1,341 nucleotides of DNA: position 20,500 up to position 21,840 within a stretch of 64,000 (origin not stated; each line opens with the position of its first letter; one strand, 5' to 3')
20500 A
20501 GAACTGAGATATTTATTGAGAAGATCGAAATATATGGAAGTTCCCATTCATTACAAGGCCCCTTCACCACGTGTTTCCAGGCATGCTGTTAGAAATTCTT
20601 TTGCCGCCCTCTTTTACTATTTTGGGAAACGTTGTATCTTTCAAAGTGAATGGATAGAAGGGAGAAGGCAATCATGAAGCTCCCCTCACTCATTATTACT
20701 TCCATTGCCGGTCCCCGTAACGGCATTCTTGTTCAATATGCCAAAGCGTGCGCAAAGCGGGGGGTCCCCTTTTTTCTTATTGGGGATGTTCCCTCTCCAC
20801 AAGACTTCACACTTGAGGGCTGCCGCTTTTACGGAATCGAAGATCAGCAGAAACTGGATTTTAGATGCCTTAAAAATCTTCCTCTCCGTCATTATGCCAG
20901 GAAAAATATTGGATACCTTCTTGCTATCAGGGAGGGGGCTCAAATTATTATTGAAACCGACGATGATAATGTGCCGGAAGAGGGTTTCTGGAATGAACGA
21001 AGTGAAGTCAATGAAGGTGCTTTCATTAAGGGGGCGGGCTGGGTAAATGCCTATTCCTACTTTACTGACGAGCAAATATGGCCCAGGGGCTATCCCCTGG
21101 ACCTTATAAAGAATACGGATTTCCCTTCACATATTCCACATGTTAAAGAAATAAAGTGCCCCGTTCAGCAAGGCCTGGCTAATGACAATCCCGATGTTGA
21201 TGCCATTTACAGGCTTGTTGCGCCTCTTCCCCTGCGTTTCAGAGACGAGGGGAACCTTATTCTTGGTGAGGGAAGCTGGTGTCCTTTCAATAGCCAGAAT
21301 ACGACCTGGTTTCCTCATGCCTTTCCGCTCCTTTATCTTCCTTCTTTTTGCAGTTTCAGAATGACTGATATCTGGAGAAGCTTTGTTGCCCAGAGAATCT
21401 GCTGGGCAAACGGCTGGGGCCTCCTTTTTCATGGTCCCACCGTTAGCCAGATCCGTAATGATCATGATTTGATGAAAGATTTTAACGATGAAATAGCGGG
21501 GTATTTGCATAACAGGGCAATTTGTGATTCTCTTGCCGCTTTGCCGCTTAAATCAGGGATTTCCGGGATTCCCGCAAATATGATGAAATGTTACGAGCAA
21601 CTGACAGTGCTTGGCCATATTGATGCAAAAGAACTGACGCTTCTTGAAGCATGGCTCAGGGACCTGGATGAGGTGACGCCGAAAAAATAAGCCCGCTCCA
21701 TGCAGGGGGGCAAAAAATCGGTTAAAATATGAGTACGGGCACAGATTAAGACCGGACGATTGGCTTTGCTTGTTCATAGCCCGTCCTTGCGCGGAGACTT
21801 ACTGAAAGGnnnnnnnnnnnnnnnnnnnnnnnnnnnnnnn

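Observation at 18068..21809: A three-gene lipid-linked glycosylation cassette sits inside a V-type ATPase operon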

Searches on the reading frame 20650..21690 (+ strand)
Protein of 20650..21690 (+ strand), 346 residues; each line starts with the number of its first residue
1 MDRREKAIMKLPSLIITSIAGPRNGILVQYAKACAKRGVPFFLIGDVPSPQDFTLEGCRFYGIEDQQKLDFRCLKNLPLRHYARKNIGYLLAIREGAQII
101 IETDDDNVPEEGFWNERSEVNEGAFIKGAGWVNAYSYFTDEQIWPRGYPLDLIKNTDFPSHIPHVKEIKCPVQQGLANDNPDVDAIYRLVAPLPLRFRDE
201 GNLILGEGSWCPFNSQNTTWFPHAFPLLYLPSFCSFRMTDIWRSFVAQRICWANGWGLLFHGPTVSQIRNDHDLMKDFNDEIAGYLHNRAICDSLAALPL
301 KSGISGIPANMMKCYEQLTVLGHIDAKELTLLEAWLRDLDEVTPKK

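Call 3: search_protein_families(library=pfam, proteins=[window:20650-21690:+], max_evalue=0.01)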
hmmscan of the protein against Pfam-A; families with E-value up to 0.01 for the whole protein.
window:20650-21690:+ (346 aa): 1 family
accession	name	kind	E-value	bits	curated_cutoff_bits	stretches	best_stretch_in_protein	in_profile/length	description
PF03385.23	STELLO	-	1e-09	38.1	27.8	1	237-342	1-105/387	STELLO glycosyltransferases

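Call 4: search_protein_families(library=ncbifam, proteins=[window:20650-21690:+], max_evalue=0.01)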
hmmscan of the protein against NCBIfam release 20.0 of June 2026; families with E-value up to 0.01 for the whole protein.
window:20650-21690:+ (346 aa): 0 families

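Call 14: find_encoding_contigs(protein=window:20650-21690:+, flank=10000, max_places=10)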
Protein window:20650-21690:+ (346 aa): no gene with exactly this product is on record in the collection.
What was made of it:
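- Tried and rejected: The 346-aa version found nothing (call 14), because databases use the 338-aa start.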

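Call 24: search_solved_structures(query=window:20650-21690:+, max_evalue=1, show_alignments=2)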
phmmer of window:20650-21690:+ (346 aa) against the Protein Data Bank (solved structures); distinct sequences matched with E-value up to 1: 4.
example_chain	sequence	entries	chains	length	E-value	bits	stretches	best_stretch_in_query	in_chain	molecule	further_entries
7yua_A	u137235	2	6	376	9.8e-25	90.5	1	69-303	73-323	Transglycosylse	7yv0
7xpr_A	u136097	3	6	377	9.9e-25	90.5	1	69-303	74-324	Transglycosylse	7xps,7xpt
8hl8_A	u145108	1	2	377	2.1e-24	89.4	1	69-303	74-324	Transglycosylse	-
7xpu_A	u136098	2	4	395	3e-24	89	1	69-303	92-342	Transglycosylse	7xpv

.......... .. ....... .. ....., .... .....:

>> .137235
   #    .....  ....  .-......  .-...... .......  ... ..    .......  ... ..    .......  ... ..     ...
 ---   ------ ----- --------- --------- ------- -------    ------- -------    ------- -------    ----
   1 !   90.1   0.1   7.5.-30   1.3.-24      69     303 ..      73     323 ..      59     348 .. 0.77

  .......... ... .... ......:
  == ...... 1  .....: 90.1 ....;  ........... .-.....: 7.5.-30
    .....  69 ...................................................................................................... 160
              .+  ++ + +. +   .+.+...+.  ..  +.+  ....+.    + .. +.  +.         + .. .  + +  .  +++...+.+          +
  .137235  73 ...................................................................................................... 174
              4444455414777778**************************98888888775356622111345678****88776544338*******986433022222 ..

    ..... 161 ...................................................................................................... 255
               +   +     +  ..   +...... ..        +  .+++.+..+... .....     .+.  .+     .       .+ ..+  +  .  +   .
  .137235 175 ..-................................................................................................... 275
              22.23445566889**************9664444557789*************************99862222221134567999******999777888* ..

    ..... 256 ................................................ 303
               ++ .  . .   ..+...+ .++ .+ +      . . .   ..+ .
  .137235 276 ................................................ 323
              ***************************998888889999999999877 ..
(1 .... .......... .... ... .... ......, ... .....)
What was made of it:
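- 20674..21690 (+): GT75-like protein (Pfam STELLO/DUF288), homologue of the NDP-pyranose/furanose mutases MtdL and UAM. The ORF list starts it at 20650. phmmer against MtdL, E 1e-24 (call 24).
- Closest known: MtdL/Hyg20 and plant UAM/RGP. Different: By my own mapping of the call 24 alignment, the positions equivalent to S86 and D87 differ (His, Tyr) and R90 is Lys.
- D87, whose mutation also abolished activity, is Tyr in the window protein by my own mapping of the call 24 alignment.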

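Call 33: find_homologous_proteins(query=window:20674-21690:+)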
Query window:20674-21690:+ (338 aa): 7948 proteins with E <= 0.001 among 8000 candidates; the best 120 are listed.
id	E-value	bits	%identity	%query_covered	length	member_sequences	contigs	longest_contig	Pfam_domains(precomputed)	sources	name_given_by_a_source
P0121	1.7e-238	809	100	100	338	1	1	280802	PF03385.24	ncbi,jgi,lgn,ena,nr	ncbi:MAG: STELLO glycosyltransferase family protein [Deltaproteobacteria bacterium]|nr:STELLO glycos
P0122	3.7e-176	604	73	100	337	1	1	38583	PF03385.24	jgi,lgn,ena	-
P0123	4.4e-134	465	61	97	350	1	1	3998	PF03385.24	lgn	-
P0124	1.2e-133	464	59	98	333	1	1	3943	PF03385.24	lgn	-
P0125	1.3e-133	464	59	97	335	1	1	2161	PF03385.24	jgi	-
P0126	9.8e-133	461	58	98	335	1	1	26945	PF03385.24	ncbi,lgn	-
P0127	1.0e-132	461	59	98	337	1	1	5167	PF03385.24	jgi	-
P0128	4.7e-132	459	58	97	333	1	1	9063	PF03385.24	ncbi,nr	ncbi:MAG: STELLO glycosyltransferase family protein [Bacteroidota bacterium]|nr:STELLO glycosyltrans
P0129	5.4e-132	458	59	98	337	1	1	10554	PF03385.24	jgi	-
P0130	7.7e-132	458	59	98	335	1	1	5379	PF03385.24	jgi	jgi:STELLO glycosyltransferase-like protein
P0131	1.0e-131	457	59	98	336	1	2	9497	PF03385.24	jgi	jgi:hypothetical protein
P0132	1.1e-131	457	59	98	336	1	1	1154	PF03385.24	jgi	jgi:hypothetical protein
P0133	1.1e-131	457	59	97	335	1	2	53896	PF03385.24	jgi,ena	jgi:hypothetical protein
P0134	1.8e-131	457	58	99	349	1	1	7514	PF03385.24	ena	-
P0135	2.8e-131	456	61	96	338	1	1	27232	PF03385.24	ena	-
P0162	1.7e-129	450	56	99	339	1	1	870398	PF03385.24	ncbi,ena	-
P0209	4.5e-128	445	57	97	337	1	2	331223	PF03385.24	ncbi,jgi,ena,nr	ncbi:MAG TPA: STELLO glycosyltransferase family protein [Pyrinomonadaceae bacterium]|nr:STELLO glyco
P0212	4.7e-128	445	55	99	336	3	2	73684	PF03385.24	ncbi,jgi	ncbi:MAG: hypothetical protein RL213_1981 [Bacteroidota bacterium]|jgi:hypothetical protein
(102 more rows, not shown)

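Call 34: find_encoding_contigs(protein=P0209, flank=7000, max_places=3)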
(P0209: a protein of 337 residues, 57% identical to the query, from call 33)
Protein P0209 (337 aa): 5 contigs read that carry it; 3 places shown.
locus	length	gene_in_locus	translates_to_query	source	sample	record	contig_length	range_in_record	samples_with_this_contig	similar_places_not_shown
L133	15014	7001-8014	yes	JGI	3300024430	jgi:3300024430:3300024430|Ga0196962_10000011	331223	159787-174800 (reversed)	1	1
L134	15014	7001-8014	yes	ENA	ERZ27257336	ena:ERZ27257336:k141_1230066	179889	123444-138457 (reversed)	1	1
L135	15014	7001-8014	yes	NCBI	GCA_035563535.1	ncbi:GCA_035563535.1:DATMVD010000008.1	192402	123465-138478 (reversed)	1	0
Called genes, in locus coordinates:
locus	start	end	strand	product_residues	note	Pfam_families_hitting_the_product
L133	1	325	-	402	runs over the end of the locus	PF05922:Inhibitor_I9, PF00082:Peptidase_S8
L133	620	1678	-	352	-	PF08100:Dimerisation, PF00891:Methyltransf_2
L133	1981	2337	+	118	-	-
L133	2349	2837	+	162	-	PF00561:Abhydrolase_1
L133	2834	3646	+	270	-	PF09995:MPAB_Lcp_cat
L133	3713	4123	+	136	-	PF00293:NUDIX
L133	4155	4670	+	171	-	PF12883:DUF3828 (weak)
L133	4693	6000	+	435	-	PF09594:GT87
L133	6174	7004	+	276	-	PF00535:Glycos_transf_2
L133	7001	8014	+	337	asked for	PF03385:STELLO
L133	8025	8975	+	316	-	PF01370:Epimerase, PF02719:Polysacc_synt_2 (faint), PF04321:RmlD_sub_bind (weak), PF01073:3Beta_HSD (faint), PF16363:GDP_Man_Dehyd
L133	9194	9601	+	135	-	PF10825:DUF2752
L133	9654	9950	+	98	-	-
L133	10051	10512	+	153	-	PF10646:Germane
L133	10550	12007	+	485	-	PF18979:DUF5715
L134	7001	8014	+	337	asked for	PF03385:STELLO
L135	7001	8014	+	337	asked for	PF03385:STELLO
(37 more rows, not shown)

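Call 35: find_encoding_contigs(protein=P0212, flank=7000, max_places=3)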
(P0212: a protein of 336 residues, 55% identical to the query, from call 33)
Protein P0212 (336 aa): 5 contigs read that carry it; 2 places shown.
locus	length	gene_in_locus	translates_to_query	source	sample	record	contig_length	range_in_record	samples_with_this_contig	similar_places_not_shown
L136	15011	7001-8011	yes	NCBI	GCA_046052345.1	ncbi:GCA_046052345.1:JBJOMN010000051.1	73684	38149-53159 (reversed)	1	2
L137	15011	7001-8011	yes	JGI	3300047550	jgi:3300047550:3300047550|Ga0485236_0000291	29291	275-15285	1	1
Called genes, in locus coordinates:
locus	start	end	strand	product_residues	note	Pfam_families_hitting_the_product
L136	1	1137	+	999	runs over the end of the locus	PF13229:Beta_helix (weak), PF05048:NosD, PF19081:Ig_7 (weak), PF00932:LTD (weak), PF18962:Por_Secre_tail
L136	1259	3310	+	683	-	PF00515:TPR_1, PF12895:ANAPC3 (weak), PF13414:TPR_11, PF00515:TPR_1, PF07719:TPR_2 (weak), PF13181:TPR_8 (weak), PF13432:TPR_16, PF23914:TPR_CcmH_CycH, +9 more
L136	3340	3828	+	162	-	PF00383:dCMP_cyt_deam_1, PF14437:MafB19-deam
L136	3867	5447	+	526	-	PF22694:CtpB_N-like (weak), PF00595:PDZ, PF13180:PDZ_2, PF17820:PDZ_6, PF03572:Peptidase_S41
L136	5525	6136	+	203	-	PF00081:Sod_Fe_N, PF02777:Sod_Fe_C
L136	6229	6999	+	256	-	PF00535:Glycos_transf_2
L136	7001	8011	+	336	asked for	PF03385:STELLO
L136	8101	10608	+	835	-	PF05170:AsmA, PF05359:DUF748 (faint), PF13116:YhdP (faint)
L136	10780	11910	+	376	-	PF00512:HisKA (weak), PF02518:HATPase_c, PF14501:HATPase_c_5 (weak)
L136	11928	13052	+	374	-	PF04055:Radical_SAM, PF06969:HemN_C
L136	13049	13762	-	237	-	PF00590:TP_methylase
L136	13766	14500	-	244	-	-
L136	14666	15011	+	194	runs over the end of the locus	PF00265:TK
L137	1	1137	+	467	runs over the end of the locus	PF19081:Ig_7 (weak), PF00932:LTD (weak), PF18962:Por_Secre_tail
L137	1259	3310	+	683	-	PF00515:TPR_1, PF12895:ANAPC3 (weak), PF13414:TPR_11, PF00515:TPR_1, PF07719:TPR_2 (weak), PF13181:TPR_8 (weak), PF13432:TPR_16, PF23914:TPR_CcmH_CycH, +9 more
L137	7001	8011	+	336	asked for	PF03385:STELLO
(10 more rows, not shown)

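Call 36: find_encoding_contigs(protein=P0162, flank=7000, max_places=3)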
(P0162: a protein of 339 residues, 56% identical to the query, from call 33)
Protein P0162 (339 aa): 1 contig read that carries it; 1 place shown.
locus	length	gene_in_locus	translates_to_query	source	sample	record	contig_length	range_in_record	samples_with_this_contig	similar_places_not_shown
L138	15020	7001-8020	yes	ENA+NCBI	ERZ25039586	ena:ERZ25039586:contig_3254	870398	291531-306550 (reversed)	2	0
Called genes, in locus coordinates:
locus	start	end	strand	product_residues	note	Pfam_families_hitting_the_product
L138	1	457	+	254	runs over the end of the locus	PF03848:TehB (weak), PF13489:Methyltransf_23, PF07021:MetW, PF13847:Methyltransf_31, PF08241:Methyltransf_11, PF08242:Methyltransf_12, PF13649:Methyltransf_25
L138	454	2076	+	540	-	PF13439:Glyco_transf_4, PF13579:Glyco_trans_4_4, PF00534:Glycos_transf_1, PF13692:Glyco_trans_1_4, PF13524:Glyco_trans_1_2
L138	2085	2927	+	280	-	PF13489:Methyltransf_23, PF01209:Ubie_methyltran, PF03141:Methyltransf_29 (weak), PF13847:Methyltransf_31, PF08241:Methyltransf_11, PF08242:Methyltransf_12, PF13649:Methyltransf_25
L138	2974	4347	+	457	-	PF13231:PMT_2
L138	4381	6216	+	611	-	PF13231:PMT_2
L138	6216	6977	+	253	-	PF00535:Glycos_transf_2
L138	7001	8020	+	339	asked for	PF03385:STELLO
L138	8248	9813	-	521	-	-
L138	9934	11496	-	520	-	-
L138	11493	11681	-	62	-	-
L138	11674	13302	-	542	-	-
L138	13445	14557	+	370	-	PF13692:Glyco_trans_1_4, PF13524:Glyco_trans_1_2 (weak)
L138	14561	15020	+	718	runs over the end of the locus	PF02254:TrkA_N (faint), PF00107:ADH_zinc_N, PF13602:ADH_zinc_N_2 (weak), PF01408:GFO_IDH_MocA, PF02894:GFO_IDH_MocA_C (weak), PF22725:GFO_IDH_MocA_C3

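Call 80: search_protein_families(library=pfam, proteins=[window:20674-21690:+], max_evalue=10)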
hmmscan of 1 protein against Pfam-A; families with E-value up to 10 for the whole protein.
window:20674-21690:+ (338 aa): 1 family
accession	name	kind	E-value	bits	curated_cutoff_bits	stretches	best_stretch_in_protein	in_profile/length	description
PF03385.23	STELLO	-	1e-09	38.2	27.8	1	229-334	1-105/387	STELLO glycosyltransferases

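Call 86: predict_structure(alignment_id=A8)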
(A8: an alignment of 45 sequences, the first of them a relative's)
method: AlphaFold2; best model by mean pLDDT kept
length: 338 residues; sequences in the alignment: 45
mean_pLDDT: 90.0   pTM: 0.91
mean pLDDT of the five models: 90.0, 89.1, 86.9, 86.3, 82.9
residues with pLDDT >= 90: 230; 70-90: 88; 50-70: 20; < 50: 0
segments of 3 or more residues with pLDDT < 50: none
pLDDT, mean of each block of 10 residues (from residue 1): 90 92 96 96 93 96 95 94 97 94 91 95 89 81 73 76 93 66 76 91 90 97 89 94 98 90 75 85 96 96 98 94 98 86
secondary structure, 60 per line:
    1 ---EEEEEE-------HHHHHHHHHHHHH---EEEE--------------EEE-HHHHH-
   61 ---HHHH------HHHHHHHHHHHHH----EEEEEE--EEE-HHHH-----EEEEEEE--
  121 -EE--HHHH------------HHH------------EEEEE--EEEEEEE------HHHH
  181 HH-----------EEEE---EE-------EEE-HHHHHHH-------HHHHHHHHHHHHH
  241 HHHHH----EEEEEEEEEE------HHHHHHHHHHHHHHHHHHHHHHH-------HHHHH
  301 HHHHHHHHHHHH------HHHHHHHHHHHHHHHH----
elements in order: E4-9 H17-29 E33-36 E51-53 H55-59 H64-67 H74-86 E91-96 E99-101 H103-106 E112-118 H126-129 E157-161 E164-170 H177-182 E194-197 E210-212 H214-220 H228-245 E250-259 H266-288 H296-312 H319-334
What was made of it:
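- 20674..21690 (+): AF2 pLDDT 90.0 (call 86).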

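Call 88: fold_search(model_id=the predicted structure, library=pdb)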
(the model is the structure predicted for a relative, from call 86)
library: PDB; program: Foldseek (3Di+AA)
matches with E <= 10: 994; with E <= 0.001: 21
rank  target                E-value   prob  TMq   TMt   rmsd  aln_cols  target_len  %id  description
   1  7xpr_A                2.7e-23  1.00  0.76  0.70   4.6       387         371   24  Crystal structrue of SeMet-MtdL:GDP (released 2023-03-29)
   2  7xps_B                3.0e-23  1.00  0.79  0.72   4.3       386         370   24  Crystal structrue of MtdL:GDP:Mn (released 2023-03-29)
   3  7yua_A                1.8e-22  1.00  0.79  0.72   4.5       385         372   25  Structural Insight into a Metal-Dependent Mutase MtdL Revealing an Arginine Residue Covalently Mediated Interconversio (released 2023-07-26)
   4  7xpt_A                2.3e-22  1.00  0.78  0.70   4.6       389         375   24  Crystal structrue of MtdL:GDP:Mn soaked with GDP-Glc (released 2023-03-29)
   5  8hl8_A                2.6e-22  1.00  0.77  0.71   4.7       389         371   23  Crystal structrue of MtdL R257K mutant (released 2023-03-29)
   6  7xpu_A                3.2e-22  1.00  0.77  0.71   4.6       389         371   24  crystal structure of MtdL-S228A-His soaked GDP-Fucp and Mn (released 2023-03-29)
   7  8cid_A                1.0e-14  1.00  0.67  0.66   8.5       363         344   13  Crystal structure of Oryza sativa UAM 2 (released 2024-02-21)
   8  5ej1_A                2.6e-05  1.00  0.42  0.22  16.7       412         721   11  Pre-translocation state of bacterial cellulose synthase (released 2016-03-30)
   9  6h4m_Q                1.7e-04  0.99  0.37  0.40  15.6       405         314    9  TarP-UDP-GlcNAc-3RboP (released 2018-09-26)
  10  9h6k_A                2.1e-04  0.99  0.34  0.26  11.5       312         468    8  Human B4GALNT1 in Complex with UDP-GalNac (released 2025-07-16)
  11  5vcs_A                2.3e-04  0.98  0.36  0.34  14.5       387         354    9  Alpha-1,6-mannosyl-glycoprotein 2-beta-N-acetylglucosaminyltransferase with Bound Acceptor (released 2018-04-11)
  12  9h6j_B                2.6e-04  1.00  0.34  0.27  11.6       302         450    9  Human B4GALNT1 Apo Structure (released 2025-07-16)
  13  6h4m_P                2.6e-04  0.99  0.38  0.42  15.5       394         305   10  TarP-UDP-GlcNAc-3RboP (released 2018-09-26)
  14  2z86_C                3.9e-04  0.96  0.29  0.18  14.5       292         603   15  Crystal structure of chondroitin polymerase from Escherichia coli strain K4 (K4CP) complexed with UDP-GlcUA and UDP (released 2008-09-16)
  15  5vcr_A                3.9e-04  0.90  0.31  0.31  15.0       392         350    9  Alpha-1,6-mannosyl-glycoprotein 2-beta-N-acetylglucosaminyltransferase with bound uranium dioxide (released 2018-04-11)
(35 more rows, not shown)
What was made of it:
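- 20674..21690 (+): Foldseek: MtdL TM 0.76-0.79 and rice UAM2 TM 0.67, then a drop to TM 0.42 (call 88).
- On GT75 NDP-pyranose/furanose mutases (MtdL, Hyg20, plant UAM/RGP): Foldseek: MtdL E 3e-23, TM 0.76-0.79; rice UAM2 E 1e-14, TM 0.67; the next hit has TM 0.42 (call 88). phmmer against MtdL, E 1e-24 (call 24).
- Closest known: MtdL/Hyg20 and plant UAM/RGP. Same: Same fold (TM 0.76-0.79 to MtdL, 0.67 to rice UAM2; call 88).
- The sequence match (E 1e-24) and the fold match (TM 0.76-0.79) are to the two solved GT75 mutases, with a sharp drop to ordinary GT-A transferases (calls 24, 88).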
